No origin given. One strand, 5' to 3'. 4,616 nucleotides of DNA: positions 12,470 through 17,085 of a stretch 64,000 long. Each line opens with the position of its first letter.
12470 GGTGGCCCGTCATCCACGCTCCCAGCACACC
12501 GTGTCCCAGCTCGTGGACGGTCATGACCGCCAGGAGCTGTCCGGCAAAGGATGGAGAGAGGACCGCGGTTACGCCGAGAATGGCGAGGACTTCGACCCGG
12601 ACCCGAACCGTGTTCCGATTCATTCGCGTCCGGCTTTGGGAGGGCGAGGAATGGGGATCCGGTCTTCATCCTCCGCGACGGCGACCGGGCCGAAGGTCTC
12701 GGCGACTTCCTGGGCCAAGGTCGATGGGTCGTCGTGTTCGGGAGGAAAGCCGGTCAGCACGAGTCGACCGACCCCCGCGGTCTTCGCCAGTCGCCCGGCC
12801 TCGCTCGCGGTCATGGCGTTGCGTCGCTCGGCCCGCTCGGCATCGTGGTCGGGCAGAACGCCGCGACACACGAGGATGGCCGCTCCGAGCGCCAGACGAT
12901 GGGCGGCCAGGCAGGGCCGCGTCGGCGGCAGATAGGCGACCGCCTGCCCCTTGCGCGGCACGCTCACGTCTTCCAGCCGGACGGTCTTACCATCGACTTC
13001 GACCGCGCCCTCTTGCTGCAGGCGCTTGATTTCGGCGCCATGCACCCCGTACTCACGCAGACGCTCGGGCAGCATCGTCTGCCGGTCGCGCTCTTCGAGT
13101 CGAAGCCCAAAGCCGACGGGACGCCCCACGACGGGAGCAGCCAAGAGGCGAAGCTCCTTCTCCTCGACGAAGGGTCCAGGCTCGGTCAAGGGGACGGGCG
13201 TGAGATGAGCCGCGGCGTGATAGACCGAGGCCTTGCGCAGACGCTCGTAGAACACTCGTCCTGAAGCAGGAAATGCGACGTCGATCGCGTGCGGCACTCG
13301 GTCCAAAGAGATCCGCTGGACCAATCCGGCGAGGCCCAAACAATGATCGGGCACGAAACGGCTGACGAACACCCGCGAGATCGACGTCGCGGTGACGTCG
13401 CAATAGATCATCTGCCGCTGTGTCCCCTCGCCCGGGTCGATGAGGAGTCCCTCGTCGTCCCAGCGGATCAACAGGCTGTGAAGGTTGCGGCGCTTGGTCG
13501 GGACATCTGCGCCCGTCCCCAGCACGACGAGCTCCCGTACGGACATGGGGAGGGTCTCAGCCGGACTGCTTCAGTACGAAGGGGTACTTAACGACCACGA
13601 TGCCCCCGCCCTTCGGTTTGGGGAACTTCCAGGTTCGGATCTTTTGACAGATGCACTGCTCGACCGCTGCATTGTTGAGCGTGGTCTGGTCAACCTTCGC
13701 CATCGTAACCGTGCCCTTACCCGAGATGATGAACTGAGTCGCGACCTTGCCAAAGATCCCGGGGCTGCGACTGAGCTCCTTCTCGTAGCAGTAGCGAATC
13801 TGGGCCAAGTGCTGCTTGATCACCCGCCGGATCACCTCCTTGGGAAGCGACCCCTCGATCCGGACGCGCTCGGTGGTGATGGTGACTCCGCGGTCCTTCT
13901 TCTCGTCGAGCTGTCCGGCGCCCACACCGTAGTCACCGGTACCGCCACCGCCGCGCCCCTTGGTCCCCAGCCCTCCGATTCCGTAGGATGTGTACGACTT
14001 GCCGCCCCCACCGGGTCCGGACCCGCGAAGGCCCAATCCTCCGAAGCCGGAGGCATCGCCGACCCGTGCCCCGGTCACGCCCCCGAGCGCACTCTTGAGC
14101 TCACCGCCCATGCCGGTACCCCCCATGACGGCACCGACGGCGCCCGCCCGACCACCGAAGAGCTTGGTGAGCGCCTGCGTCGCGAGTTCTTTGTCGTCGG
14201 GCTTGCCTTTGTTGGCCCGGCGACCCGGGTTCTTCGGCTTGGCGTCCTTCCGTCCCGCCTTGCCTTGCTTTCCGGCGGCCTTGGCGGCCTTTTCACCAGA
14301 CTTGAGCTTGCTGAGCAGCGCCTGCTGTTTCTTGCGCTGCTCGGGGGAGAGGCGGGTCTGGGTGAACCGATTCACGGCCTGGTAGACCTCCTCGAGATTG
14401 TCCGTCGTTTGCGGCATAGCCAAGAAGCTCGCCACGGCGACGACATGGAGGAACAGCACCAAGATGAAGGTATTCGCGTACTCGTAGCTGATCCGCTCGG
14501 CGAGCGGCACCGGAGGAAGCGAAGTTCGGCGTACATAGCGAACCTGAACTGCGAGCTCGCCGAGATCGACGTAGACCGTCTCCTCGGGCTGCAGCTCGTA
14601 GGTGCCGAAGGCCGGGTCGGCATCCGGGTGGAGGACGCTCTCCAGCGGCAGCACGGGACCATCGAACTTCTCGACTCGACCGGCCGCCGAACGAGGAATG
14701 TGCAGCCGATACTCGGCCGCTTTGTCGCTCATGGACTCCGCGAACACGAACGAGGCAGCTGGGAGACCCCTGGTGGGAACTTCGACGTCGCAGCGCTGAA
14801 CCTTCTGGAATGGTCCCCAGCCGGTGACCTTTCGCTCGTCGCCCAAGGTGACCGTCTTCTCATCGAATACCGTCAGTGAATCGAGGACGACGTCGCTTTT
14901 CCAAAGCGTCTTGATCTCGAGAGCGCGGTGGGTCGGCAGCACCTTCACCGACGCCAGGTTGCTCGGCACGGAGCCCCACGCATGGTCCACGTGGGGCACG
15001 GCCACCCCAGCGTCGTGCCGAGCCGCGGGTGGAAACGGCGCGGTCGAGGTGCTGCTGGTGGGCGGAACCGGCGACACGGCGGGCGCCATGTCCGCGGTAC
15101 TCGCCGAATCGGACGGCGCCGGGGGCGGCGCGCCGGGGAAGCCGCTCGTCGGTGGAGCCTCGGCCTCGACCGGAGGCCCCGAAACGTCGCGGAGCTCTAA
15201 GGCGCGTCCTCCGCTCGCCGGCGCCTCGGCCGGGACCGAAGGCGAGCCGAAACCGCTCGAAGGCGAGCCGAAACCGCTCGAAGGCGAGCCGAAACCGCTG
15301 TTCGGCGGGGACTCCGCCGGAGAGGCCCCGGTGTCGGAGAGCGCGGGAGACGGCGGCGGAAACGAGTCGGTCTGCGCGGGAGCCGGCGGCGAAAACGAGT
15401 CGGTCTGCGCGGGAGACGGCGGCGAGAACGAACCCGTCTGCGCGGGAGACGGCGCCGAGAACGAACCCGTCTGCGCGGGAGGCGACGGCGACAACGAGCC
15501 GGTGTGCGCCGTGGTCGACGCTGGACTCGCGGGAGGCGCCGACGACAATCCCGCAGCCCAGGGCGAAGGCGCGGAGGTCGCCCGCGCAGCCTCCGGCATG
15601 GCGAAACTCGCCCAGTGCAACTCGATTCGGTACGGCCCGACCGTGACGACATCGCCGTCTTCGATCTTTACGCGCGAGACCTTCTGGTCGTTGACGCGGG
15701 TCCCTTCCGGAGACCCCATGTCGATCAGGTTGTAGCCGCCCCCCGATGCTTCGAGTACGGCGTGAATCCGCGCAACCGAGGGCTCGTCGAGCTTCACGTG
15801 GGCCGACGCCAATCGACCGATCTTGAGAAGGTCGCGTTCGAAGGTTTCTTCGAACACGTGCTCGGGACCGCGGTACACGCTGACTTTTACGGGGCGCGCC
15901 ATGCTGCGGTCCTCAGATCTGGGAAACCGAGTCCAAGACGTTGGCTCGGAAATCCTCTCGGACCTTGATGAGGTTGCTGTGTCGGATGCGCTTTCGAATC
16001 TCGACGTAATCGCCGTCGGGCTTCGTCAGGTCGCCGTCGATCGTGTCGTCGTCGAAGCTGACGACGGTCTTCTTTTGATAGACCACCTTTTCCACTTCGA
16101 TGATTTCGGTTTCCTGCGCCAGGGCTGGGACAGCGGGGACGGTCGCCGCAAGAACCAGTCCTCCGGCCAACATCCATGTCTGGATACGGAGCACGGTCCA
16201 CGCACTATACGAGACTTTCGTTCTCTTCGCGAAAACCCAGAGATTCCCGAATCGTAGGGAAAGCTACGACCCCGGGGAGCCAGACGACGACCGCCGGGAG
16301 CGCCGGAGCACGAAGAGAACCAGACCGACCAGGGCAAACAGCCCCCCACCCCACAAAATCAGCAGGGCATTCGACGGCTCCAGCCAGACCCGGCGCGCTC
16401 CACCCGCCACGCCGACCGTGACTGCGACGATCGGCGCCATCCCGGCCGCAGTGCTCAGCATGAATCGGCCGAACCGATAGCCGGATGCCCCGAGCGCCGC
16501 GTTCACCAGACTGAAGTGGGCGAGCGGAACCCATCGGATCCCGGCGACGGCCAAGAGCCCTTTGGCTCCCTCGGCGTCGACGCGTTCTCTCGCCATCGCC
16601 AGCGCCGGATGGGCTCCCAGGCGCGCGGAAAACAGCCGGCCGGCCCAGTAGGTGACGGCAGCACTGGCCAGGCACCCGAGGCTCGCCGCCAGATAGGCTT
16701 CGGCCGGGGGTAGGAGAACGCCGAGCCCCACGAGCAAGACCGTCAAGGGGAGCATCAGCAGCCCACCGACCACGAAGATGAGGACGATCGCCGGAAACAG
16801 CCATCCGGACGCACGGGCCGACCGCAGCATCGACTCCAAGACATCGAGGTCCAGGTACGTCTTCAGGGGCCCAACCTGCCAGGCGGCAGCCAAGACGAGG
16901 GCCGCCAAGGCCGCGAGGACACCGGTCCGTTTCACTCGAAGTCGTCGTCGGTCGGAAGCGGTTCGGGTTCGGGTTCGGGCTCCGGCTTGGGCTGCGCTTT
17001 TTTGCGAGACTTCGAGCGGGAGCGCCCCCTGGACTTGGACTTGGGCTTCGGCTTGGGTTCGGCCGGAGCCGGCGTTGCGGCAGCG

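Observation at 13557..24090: Compact Glt/Nfs-like trans-envelope complex operon in a single contiguous gene string (A/B-C-D-E-F-G order)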

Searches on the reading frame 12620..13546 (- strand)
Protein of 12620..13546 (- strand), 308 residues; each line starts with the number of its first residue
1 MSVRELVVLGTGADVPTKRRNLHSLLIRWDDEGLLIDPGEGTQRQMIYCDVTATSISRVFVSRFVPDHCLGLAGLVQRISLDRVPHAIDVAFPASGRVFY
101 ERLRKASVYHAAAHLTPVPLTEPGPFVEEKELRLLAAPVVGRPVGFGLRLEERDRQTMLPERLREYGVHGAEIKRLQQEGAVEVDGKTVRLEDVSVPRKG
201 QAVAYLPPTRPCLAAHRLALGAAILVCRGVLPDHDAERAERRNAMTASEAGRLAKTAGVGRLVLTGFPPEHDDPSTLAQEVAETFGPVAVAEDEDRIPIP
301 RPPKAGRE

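Call 9: search_protein_families(library=pfam, proteins=[window:12620-13546:-], max_evalue=0.001)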
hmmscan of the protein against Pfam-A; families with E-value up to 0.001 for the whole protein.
window:12620-13546:- (308 aa): 1 family
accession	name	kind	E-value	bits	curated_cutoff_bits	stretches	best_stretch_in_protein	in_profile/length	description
PF00753.33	Lactamase_B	-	0.00046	20.6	22.7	1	24-134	8-122/196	Metallo-beta-lactamase superfamily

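Call 32: search_protein_families(library=ncbifam, proteins=[window:12620-13546:-], max_evalue=0.001)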
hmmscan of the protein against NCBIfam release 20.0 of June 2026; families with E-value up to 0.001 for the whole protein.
window:12620-13546:- (308 aa): 9 families
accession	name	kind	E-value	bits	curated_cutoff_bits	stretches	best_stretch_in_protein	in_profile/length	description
NF000805.0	PRK00055.2-3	equivalog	4.8e-96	321.6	416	1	1-301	1-302/307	ribonuclease Z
NF000804.0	PRK00055.2-1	equivalog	1.1e-74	251.4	402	1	1-303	1-303/306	ribonuclease Z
TIGR02651.1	RNase_Z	equivalog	7.4e-56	189.4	292.95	1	5-298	1-301/302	ribonuclease Z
NF000801.0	PRK00055.1-3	equivalog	3e-51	174.3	252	1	5-300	3-304/307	ribonuclease Z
NF000800.0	PRK00055.1-1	equivalog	2.9e-32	111.9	398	1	5-293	2-299/305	ribonuclease Z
TIGR02649.1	true_RNase_BN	exception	2.2e-25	89.3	563.7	1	5-275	1-278/304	ribonuclease BN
NF041851.1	cyc_nuc_deg_phdiest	equivalog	4.2e-13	49.3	400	1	198-296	153-250/253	cyclic nucleotide-degrading phosphodiesterase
NF002558.0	PRK02126.1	subfamily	1.2e-09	37.7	315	1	215-290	261-337/345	ribonuclease Z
NF000806.0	PRK00055.2-4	equivalog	5e-09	35.8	363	1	5-74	3-72/280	ribonuclease Z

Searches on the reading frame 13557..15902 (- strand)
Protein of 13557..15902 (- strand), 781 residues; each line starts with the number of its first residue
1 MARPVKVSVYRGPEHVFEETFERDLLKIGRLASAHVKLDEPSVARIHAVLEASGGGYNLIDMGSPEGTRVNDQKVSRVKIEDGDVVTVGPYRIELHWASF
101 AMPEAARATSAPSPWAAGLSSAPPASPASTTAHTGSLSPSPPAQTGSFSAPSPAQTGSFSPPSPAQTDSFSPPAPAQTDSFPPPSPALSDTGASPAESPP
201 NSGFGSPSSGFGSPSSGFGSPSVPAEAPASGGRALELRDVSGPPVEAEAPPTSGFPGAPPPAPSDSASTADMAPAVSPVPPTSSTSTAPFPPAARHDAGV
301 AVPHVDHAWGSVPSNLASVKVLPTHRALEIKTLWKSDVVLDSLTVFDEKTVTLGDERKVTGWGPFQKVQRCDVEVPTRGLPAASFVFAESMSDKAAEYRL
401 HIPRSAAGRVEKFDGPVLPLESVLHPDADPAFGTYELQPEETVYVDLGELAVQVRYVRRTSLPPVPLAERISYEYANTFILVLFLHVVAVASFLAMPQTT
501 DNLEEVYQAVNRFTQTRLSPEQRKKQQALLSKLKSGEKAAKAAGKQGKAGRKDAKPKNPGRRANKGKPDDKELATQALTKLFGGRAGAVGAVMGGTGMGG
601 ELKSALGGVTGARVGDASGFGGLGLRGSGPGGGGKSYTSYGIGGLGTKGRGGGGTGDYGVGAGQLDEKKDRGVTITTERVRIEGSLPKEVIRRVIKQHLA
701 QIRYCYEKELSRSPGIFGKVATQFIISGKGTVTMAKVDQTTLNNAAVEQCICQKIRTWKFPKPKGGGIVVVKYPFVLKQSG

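Call 6: search_protein_families(library=pfam, proteins=[window:13557-15902:-], max_evalue=0.01)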
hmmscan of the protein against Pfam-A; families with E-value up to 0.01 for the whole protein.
window:13557-15902:- (781 aa): 2 families
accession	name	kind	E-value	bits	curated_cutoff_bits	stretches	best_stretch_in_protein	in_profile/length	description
PF00498.31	FHA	-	2.9e-13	50.5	20.7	1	27-89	2-67/67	FHA domain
PF16697.10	Yop-YscD_cpl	-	9.1e-10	39.1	33.2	1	9-95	2-90/94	Inner membrane component of T3SS, cytoplasmic domain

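Call 7: search_protein_families(library=ncbifam, proteins=[window:13557-15902:-], max_evalue=0.01)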
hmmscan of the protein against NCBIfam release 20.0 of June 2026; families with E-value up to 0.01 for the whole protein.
window:13557-15902:- (781 aa): 9 families
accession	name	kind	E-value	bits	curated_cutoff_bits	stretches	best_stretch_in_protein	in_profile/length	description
NF033760.1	gliding_GltG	equivalog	2.4e-148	495.6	650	2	256-781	127-649/650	adventurous gliding motility protein GltG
NF033768.1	myxo_SS_tail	domain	1.6e-33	114.7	40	1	687-778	2-92/92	AgmX/PglI C-terminal domain-containing protein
TIGR03354.1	VI_FHA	hypoth_equivalog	1.1e-10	41.9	120.25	1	14-188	14-193/420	type VI secretion system-associated FHA domain protein TagH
NF041660.2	oxygluDhInhib_OdhI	equivalog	2.3e-09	37.2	200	1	9-93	41-125/130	oxoglutarate dehydrogenase inhibitor Odhl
NF049868.1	FhaB_Rv0019c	equivalog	9.6e-07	29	125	1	4-95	66-158/158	FHA domain-containing protein FhaB/FipA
NF033761.1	gliding_GltJ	equivalog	1.2e-06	27.9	450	1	685-775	580-669/671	adventurous gliding motility protein GltJ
NF052403.1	ESX1TransRegEspM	equivalog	4.1e-05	22.6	550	1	22-89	27-93/367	ESX-1 type VII secretion system transcriptional regulator EspM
NF052573.1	HisKinEspAMyxo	equivalog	0.00013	20.1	1400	1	28-90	50-113/755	serine histidine kinase EspA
TIGR01352.1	tonB_Cterm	subfamily_domain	0.0028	18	27.1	0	710-774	6-70/76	TonB family protein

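Call 19: list_cluster_members(proteins=[P0001, window:13557-15902:-, window:18251-21055:-, window:21074-21430:-, window:16264-16935:-])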
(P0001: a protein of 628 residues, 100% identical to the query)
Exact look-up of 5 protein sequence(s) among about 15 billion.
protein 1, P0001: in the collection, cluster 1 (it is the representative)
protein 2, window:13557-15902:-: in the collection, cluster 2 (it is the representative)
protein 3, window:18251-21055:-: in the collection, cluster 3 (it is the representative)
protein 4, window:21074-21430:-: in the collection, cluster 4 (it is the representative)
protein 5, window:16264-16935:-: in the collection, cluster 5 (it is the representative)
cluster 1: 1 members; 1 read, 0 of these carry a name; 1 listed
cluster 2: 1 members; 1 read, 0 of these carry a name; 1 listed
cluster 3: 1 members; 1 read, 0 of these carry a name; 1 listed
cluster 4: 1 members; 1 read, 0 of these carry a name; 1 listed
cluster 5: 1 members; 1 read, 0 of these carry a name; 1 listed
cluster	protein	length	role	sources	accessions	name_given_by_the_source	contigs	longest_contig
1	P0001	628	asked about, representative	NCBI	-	-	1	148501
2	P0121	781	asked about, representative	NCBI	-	-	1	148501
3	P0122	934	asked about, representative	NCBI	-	-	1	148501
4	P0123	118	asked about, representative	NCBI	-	-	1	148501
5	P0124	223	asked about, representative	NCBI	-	-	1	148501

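Call 59: search_protein_families(library=ncbifam, proteins=[L086:835-1899:-, L086:1984-2376:-, L004:172-2037:-, L003:1247-1675:-], max_evalue=0.01)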
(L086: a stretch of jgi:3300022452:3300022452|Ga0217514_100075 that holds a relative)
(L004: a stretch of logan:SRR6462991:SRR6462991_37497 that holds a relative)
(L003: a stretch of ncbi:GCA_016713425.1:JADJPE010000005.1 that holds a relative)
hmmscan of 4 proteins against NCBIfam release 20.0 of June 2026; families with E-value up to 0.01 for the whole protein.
L086:835-1899:- (354 aa): 2 families
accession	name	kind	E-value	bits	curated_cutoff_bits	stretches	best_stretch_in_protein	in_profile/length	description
TIGR02442.1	Cob-chelat-sub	hypoth_equivalog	4.6e-07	28.7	779.45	1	76-196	470-590/641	putative cobaltochelatase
TIGR03788.1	marine_srt_targ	equivalog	0.0058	15.1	551.65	1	81-187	274-379/629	marine proteobacterial sortase target protein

L086:1984-2376:- (130 aa): 0 families

L004:172-2037:- (621 aa): 0 families

L003:1247-1675:- (142 aa): 0 families

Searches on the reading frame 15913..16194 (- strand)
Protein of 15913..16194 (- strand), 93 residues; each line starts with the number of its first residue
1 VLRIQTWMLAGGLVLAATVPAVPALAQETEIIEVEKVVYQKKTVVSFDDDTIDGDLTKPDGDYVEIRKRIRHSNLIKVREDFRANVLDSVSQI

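Call 6: search_protein_families(library=pfam, proteins=[window:15913-16194:-], max_evalue=0.01)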
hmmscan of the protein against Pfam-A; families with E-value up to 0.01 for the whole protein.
window:15913-16194:- (93 aa): 0 families

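Call 7: search_protein_families(library=ncbifam, proteins=[window:15913-16194:-], max_evalue=0.01)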
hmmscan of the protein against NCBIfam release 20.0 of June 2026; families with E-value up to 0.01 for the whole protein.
window:15913-16194:- (93 aa): 1 family
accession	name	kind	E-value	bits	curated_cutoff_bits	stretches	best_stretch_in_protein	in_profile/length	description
NF033764.1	gliding_CglF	equivalog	5.5e-30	103.2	90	1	13-92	4-87/88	adventurous gliding motility protein CglF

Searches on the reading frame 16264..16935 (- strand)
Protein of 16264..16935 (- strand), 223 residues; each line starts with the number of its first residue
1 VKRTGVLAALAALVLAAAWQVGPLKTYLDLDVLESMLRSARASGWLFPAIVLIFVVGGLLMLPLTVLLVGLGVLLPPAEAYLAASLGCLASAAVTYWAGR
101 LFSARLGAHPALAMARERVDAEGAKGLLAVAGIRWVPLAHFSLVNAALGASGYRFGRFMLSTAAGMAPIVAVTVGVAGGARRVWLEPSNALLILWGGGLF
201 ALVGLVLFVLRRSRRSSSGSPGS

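Call 6: search_protein_families(library=pfam, proteins=[window:16264-16935:-], max_evalue=0.01)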
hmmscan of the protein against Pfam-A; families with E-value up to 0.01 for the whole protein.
window:16264-16935:- (223 aa): 1 family
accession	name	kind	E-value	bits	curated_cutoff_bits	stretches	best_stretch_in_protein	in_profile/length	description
PF09335.16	VTT_dom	-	6e-14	53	33.9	1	62-175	1-119/123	VTT domain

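Call 7: search_protein_families(library=ncbifam, proteins=[window:16264-16935:-], max_evalue=0.01)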
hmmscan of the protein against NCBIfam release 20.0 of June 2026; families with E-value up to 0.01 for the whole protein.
window:16264-16935:- (223 aa): 0 families

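Call 59: search_protein_families(library=ncbifam, proteins=[L086:835-1899:-, L086:1984-2376:-, L004:172-2037:-, L003:1247-1675:-], max_evalue=0.01)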
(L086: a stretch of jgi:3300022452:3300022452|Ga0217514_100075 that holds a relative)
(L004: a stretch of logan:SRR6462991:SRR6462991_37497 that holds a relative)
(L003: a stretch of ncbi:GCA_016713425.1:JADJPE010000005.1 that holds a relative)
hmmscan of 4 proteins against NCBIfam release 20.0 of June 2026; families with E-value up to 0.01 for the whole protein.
L086:835-1899:- (354 aa): 2 families
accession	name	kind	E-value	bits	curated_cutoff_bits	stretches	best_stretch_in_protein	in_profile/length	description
TIGR02442.1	Cob-chelat-sub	hypoth_equivalog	4.6e-07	28.7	779.45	1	76-196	470-590/641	putative cobaltochelatase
TIGR03788.1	marine_srt_targ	equivalog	0.0058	15.1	551.65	1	81-187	274-379/629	marine proteobacterial sortase target protein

L086:1984-2376:- (130 aa): 0 families

L004:172-2037:- (621 aa): 0 families

L003:1247-1675:- (142 aa): 0 families
